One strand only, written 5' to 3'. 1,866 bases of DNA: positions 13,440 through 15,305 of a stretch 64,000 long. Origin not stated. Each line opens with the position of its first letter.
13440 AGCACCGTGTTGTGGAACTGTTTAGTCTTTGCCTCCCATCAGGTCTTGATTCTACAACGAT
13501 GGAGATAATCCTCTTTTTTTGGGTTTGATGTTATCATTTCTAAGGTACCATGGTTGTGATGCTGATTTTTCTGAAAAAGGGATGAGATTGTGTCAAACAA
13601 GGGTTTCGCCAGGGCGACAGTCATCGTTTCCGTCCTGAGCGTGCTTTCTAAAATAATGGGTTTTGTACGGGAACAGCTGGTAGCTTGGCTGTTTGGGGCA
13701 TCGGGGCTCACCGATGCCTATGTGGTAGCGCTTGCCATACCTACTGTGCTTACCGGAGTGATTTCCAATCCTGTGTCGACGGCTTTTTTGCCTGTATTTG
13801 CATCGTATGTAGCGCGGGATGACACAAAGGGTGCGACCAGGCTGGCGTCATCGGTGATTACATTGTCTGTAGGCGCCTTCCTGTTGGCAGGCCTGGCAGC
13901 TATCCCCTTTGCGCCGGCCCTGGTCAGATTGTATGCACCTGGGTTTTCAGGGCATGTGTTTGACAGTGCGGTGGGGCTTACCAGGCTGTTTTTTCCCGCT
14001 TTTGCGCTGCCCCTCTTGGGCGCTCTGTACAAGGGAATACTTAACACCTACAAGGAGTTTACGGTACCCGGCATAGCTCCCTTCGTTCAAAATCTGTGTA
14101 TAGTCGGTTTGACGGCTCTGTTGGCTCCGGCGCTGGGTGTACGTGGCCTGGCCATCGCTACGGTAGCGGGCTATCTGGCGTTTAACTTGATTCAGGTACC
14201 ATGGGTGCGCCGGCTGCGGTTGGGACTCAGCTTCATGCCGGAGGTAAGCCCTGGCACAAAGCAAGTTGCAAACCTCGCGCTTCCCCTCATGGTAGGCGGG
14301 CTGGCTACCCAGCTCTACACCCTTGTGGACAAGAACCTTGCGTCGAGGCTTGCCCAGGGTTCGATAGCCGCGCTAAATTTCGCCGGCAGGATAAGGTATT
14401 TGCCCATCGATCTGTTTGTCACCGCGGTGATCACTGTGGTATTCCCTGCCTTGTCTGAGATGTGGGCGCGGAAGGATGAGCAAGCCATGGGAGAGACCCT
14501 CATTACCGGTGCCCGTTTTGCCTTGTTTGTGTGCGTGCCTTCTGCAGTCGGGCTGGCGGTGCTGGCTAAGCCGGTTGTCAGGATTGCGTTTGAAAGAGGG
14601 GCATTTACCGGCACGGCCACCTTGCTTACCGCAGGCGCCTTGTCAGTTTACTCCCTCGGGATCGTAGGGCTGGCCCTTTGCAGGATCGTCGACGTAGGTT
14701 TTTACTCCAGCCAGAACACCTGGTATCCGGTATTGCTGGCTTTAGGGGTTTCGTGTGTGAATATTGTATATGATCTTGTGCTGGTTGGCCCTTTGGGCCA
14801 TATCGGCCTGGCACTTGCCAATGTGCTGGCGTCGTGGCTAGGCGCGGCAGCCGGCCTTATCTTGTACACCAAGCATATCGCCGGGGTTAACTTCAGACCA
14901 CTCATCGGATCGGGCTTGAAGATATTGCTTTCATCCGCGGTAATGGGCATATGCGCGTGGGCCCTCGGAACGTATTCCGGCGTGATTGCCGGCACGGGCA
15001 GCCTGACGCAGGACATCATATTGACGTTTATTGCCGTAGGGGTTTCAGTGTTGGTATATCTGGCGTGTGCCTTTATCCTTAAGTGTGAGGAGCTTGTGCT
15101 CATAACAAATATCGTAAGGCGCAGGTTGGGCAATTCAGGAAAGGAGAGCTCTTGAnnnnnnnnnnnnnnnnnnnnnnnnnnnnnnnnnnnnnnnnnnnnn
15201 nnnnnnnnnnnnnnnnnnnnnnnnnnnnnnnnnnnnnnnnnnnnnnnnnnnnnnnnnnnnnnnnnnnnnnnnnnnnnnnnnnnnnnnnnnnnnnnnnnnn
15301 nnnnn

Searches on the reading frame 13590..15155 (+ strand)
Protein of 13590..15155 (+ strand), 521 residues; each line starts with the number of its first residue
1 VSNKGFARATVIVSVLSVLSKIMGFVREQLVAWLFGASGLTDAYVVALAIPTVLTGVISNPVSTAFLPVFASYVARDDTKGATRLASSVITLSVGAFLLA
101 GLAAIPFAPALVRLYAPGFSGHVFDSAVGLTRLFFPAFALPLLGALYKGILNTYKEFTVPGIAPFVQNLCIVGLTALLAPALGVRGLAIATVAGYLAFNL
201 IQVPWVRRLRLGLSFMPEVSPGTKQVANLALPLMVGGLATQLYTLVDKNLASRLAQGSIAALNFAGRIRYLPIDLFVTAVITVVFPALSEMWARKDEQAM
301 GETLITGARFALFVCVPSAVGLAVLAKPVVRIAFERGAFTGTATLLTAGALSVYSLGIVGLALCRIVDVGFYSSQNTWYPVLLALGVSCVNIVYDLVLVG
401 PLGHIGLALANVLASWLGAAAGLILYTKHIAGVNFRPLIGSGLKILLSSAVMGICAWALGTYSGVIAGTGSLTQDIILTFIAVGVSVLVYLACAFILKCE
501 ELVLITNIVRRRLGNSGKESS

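Call 48: search_protein_families(library=pfam, proteins=[window:13590-15155:+], max_evalue=0.001)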
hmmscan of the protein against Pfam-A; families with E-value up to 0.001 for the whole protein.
window:13590-15155:+ (521 aa): 2 families
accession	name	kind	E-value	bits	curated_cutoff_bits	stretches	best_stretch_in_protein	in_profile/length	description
PF03023.19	MurJ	-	2.3e-84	284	27.4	1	32-459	2-432/451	Lipid II flippase MurJ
PF13440.11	Polysacc_synt_3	-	2.8e-09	37.1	23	1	170-334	126-284/293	Polysaccharide biosynthesis protein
